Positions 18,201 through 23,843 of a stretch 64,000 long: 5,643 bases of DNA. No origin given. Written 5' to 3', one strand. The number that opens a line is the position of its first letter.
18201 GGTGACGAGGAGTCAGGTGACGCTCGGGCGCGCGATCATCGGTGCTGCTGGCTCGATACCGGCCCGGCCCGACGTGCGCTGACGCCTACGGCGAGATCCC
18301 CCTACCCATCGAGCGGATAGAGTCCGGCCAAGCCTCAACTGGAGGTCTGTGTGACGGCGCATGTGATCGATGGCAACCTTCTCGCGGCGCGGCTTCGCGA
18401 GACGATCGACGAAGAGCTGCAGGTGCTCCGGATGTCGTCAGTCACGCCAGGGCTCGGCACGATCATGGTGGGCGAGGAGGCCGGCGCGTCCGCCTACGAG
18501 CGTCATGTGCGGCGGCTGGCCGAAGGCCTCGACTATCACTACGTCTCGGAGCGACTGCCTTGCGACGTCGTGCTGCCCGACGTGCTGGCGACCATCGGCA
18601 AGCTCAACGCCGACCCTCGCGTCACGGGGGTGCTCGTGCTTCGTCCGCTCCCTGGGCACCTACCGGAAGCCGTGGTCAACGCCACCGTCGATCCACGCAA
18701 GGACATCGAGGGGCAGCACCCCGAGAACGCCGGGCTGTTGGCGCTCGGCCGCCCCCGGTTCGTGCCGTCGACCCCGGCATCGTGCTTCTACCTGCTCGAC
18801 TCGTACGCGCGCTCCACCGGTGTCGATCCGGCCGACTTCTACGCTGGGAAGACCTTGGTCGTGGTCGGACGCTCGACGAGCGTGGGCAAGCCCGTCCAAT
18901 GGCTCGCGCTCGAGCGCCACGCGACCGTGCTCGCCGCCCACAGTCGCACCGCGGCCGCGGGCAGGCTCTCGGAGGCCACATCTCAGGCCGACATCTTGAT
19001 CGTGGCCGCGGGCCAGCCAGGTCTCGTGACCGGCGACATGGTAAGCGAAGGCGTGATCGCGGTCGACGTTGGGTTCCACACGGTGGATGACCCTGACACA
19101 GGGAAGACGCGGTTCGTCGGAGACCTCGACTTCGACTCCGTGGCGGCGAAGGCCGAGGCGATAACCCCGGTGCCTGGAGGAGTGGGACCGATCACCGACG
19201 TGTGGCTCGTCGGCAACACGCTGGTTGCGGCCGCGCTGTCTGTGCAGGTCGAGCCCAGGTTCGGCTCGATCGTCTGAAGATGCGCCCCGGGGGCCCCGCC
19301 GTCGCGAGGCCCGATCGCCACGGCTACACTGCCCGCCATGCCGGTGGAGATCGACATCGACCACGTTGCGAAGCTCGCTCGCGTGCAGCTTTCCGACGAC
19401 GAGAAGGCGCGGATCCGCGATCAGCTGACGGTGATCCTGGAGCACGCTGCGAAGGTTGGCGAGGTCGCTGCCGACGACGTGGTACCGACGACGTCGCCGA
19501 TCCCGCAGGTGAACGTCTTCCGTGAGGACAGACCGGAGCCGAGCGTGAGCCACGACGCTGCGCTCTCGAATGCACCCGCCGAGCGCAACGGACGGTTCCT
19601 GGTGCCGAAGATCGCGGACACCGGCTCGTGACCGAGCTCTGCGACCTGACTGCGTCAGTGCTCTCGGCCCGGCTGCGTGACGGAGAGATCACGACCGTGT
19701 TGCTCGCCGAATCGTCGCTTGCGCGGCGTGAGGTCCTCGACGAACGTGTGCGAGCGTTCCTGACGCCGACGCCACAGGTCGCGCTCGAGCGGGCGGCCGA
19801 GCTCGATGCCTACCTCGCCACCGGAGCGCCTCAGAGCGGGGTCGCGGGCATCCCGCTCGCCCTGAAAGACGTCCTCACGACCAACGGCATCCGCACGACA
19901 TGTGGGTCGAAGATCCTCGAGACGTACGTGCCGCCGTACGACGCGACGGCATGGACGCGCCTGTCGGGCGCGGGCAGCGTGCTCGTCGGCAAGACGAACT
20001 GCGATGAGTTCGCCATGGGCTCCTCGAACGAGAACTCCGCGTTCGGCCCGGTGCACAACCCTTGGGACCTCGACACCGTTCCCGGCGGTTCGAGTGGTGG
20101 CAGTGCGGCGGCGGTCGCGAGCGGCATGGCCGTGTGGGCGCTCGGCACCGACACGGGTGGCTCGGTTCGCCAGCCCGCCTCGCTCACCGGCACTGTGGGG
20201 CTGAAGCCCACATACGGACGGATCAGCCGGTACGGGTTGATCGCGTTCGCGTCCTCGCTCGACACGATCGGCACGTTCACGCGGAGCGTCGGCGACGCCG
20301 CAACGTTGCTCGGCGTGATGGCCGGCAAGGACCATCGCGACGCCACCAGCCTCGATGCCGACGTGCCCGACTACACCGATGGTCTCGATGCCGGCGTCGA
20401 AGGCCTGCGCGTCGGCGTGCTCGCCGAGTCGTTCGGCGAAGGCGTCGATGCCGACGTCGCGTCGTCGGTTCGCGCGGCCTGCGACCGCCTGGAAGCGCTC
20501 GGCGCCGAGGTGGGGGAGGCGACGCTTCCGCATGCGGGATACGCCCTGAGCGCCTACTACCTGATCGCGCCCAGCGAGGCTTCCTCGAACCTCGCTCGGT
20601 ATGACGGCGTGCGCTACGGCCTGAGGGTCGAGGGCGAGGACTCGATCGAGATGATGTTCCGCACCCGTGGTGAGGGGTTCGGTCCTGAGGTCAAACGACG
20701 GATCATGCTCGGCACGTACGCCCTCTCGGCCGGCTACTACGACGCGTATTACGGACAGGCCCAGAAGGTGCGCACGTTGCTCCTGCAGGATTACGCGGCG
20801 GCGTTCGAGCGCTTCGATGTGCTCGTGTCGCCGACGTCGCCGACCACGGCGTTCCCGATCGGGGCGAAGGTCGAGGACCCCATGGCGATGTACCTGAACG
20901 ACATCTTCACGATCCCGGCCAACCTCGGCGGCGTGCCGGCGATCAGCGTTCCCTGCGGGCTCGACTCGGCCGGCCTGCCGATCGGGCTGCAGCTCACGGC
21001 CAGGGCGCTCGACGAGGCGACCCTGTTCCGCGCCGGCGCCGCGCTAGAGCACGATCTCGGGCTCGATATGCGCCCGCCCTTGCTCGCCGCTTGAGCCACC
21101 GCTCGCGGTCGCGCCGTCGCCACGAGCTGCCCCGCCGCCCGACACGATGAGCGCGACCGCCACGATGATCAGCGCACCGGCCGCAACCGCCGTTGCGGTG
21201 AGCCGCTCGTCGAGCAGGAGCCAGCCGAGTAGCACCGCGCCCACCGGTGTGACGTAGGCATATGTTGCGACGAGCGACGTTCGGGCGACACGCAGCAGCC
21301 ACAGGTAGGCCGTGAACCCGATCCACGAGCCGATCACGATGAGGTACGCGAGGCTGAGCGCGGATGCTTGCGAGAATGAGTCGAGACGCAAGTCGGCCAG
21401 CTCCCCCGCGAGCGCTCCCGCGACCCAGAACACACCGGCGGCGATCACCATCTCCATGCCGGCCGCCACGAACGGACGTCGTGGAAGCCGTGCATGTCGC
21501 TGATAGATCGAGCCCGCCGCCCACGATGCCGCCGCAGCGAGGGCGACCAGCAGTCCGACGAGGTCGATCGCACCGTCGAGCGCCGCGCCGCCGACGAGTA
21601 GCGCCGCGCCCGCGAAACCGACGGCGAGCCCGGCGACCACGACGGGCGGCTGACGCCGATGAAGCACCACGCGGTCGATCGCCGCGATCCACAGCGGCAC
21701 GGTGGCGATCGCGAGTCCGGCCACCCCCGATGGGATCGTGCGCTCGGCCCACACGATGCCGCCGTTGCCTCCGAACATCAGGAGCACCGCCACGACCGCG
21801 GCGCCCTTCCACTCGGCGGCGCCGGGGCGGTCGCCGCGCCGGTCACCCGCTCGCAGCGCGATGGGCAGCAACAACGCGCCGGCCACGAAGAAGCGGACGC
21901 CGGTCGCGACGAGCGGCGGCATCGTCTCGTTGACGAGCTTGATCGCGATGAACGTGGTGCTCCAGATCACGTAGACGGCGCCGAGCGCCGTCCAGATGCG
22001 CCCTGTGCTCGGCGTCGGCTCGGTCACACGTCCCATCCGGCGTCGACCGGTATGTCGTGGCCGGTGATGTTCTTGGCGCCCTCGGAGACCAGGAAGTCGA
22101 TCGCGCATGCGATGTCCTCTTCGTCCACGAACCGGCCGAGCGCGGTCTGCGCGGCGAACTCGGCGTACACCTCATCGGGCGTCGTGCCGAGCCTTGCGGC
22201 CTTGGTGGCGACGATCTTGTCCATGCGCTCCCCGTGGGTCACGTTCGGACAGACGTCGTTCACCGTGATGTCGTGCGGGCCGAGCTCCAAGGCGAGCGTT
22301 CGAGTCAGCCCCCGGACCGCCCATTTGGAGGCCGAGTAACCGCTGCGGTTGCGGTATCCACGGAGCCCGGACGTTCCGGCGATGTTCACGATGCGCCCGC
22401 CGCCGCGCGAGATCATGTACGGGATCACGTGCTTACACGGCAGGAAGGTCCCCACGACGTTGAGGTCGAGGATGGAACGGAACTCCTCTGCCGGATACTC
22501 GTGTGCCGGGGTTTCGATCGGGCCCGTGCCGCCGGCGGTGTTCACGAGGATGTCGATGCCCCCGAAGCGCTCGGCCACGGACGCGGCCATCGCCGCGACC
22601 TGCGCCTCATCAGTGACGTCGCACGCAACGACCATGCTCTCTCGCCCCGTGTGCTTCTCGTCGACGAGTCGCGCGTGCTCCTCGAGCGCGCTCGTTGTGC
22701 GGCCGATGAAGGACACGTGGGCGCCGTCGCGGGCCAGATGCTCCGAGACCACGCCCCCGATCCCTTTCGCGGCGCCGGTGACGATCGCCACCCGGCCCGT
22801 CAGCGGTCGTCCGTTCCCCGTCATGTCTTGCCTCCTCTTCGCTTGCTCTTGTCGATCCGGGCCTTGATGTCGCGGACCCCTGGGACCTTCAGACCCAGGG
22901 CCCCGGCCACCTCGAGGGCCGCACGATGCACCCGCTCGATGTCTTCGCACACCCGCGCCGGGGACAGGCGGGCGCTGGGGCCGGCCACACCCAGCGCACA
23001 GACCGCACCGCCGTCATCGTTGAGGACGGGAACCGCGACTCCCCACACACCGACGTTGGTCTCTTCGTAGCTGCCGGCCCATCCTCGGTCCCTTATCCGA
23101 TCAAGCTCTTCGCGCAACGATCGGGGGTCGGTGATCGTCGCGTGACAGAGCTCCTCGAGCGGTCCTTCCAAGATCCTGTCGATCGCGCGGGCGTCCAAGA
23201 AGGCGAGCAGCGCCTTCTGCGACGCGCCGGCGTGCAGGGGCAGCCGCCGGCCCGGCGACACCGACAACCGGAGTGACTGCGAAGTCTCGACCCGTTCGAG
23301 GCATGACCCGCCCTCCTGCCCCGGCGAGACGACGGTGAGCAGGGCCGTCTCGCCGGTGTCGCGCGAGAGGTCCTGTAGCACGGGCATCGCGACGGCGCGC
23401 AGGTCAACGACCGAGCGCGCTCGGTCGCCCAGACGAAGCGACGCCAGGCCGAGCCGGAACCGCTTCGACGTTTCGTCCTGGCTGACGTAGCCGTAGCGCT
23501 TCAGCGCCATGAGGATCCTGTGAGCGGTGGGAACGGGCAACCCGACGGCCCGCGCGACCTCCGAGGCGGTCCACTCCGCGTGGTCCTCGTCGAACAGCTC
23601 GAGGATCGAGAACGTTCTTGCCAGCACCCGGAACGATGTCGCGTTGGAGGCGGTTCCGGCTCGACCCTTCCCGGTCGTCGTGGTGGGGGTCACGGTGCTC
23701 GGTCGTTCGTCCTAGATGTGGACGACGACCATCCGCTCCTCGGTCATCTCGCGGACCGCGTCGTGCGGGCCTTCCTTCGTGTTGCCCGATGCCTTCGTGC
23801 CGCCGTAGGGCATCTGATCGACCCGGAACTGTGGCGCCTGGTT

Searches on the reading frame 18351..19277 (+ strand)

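Call 34: search_protein_families(library=pfam, proteins=[window:18351-19277:+])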
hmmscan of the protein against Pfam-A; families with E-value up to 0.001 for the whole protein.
window:18351-19277:+ (308 aa): 2 families
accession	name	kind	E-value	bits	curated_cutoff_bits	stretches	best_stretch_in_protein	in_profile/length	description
PF02882.25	THF_DHG_CYH_C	-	1.4e-46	158.2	27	1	123-294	1-156/160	Tetrahydrofolate dehydrogenase/cyclohydrolase, NAD(P)-binding domain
PF00763.28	THF_DHG_CYH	-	1.2e-22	80.8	32.8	1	6-120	1-115/115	Tetrahydrofolate dehydrogenase/cyclohydrolase, catalytic domain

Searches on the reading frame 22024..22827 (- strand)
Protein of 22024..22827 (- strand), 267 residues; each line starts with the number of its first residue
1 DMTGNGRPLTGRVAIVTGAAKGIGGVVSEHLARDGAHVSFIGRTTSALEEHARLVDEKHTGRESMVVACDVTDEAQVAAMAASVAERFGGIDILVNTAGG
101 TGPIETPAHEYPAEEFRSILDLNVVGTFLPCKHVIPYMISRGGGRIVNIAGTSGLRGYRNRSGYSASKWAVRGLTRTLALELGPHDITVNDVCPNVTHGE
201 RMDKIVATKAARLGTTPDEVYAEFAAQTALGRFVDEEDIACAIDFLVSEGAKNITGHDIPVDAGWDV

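Call 6: search_protein_families(library=pfam, proteins=[window:22024-22827:-])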
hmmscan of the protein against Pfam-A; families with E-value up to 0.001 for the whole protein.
window:22024-22827:- (267 aa): 5 families
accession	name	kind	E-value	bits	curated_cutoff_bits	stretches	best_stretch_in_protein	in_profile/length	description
PF13561.12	adh_short_C2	-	7.9e-56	189.7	27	1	18-265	1-235/236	Enoyl-(Acyl carrier protein) reductase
PF00106.31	adh_short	-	4.7e-54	183.3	26.6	1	12-205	1-190/195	short chain dehydrogenase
PF08659.16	KR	-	1.4e-10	41.8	22.6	1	15-127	4-116/180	KR domain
PF23441.1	SDR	-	2.5e-06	27.5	27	1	64-264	63-254/258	SDR-like rossmann domain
PF01370.27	Epimerase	-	0.00061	19.7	20.9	0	15-181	2-159/240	NAD dependent epimerase/dehydratase family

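Call 7: search_protein_families(library=ncbifam, proteins=[window:22024-22827:-])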
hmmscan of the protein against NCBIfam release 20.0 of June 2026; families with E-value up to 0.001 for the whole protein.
window:22024-22827:- (267 aa): 232 families (the best 25 are shown)
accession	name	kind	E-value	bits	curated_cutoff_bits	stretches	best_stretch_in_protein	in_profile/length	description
NF005559.1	PRK07231.1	subfamily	5.1e-60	203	215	1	9-265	2-247/249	glucose 1-dehydrogenase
NF009466.0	PRK12826.1-2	subfamily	6.7e-60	202.6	222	1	11-264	3-243/248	3-oxoacyl-ACP reductase FabG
NF009093.0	PRK12429.1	subfamily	1.1e-57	195.3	258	1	9-265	3-256/259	3-hydroxybutyrate dehydrogenase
NF004791.0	PRK06138.1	equivalog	5.9e-56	189.6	312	1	9-266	3-250/252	SDR family oxidoreductase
TIGR01963.1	PHB_DH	subfamily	6.9e-56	189.3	307.05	1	12-265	2-252/255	3-hydroxybutyrate dehydrogenase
TIGR03971.1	SDR_subfam_1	subfamily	1e-53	182.4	300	1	9-265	1-268/271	mycofactocin-coupled SDR family oxidoreductase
NF005909.0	PRK07890.1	subfamily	8.8e-53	179.2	258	1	9-264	5-256/260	short chain dehydrogenase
NF006070.0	PRK08213.1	subfamily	3.3e-52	177.6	279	1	9-266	10-257/259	gluconate 5-dehydrogenase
NF004818.0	PRK06172.1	equivalog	7.4e-52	176.2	336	1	9-264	5-249/253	SDR family oxidoreductase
NF052558.1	MBtsdlDhBudC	equivalog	1.4e-51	175.5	270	1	10-265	2-241/250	meso-2,3-butanediol dehydrogenase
NF005309.0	PRK06841.1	subfamily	2.2e-50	171.6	286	1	8-266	12-253/255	GolD/DthD family dehydrogenase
NF005067.0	PRK06484.1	equivalog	3.8e-50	170.9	713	1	10-267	8-253/524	short chain dehydrogenase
NF009050.0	PRK12384.1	equivalog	3.5e-47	161.2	307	1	12-264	3-255/259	sorbitol-6-phosphate dehydrogenase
NF004198.0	PRK05653.1-3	equivalog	3.5e-47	161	296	1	9-264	5-245/248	3-oxoacyl-ACP reductase FabG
TIGR01830.1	3oxo_ACP_reduc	equivalog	5.4e-47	160.5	297.75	1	14-264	1-237/239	3-oxoacyl-[acyl-carrier-protein] reductase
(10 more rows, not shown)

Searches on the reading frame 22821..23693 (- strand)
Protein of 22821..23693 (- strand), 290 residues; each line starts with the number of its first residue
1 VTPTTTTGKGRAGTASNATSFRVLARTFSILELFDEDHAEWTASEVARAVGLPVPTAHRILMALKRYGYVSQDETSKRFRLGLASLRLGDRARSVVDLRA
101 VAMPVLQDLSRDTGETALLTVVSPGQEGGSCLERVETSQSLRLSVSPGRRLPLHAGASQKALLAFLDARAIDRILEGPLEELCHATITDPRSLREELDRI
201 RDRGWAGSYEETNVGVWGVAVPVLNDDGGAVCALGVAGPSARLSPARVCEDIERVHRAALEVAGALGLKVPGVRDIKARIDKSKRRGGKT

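Call 6: search_protein_families(library=pfam, proteins=[window:22821-23693:-])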
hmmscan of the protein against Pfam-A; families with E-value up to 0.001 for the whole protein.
window:22821-23693:- (290 aa): 4 families
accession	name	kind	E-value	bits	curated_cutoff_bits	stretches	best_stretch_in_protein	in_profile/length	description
PF01614.24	IclR_C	-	4.8e-34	117.8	24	1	94-262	5-172/174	Bacterial transcriptional regulator IclR C-terminal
PF09339.16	HTH_IclR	-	4.3e-15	55.7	22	1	24-74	2-52/52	IclR helix-turn-helix domain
PF13412.12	HTH_24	-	0.00032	20.6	21.9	0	29-70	7-47/48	Winged helix-turn-helix DNA-binding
PF01978.25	TrmB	-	0.00059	20.1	25.6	0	39-76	21-58/68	Sugar-specific transcriptional regulator TrmB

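Call 7: search_protein_families(library=ncbifam, proteins=[window:22821-23693:-])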
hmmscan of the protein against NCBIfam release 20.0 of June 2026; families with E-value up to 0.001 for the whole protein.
window:22821-23693:- (290 aa): 8 families
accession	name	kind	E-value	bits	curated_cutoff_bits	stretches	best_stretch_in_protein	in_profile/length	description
NF045644.1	TransRegBhcR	equivalog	1.2e-49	169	350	1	8-267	8-266/267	HTH-type transcriptional regulator BhcR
TIGR02431.1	pcaR_pcaU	subfamily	1e-42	146.2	284.75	1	23-252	7-233/248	beta-ketoadipate pathway transcriptional regulators, PcaR/PcaU/PobR family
NF008601.2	PRK11569.1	equivalog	3.7e-33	114.8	380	1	11-265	16-271/276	glyoxylate bypass operon transcriptional repressor IclR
NF011671.1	PRK15090.1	equivalog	1.6e-29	102.9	275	1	18-268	7-255/256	DNA-binding transcriptional regulator KdgR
NF007548.0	PRK10163.1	equivalog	1.4e-28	99.8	406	1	9-270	7-269/271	HTH-type transcriptional repressor AllR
NF007339.0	PRK09834.1-1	equivalog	2e-15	56.8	299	1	9-228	8-228/271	DNA-binding transcriptional regulator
NF007342.0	PRK09834.1-4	equivalog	5.8e-10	38.6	251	1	17-226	7-216/263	DNA-binding transcriptional regulator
NF007341.0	PRK09834.1-3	equivalog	4e-08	32.7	269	1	19-227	5-219/274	DNA-binding transcriptional regulator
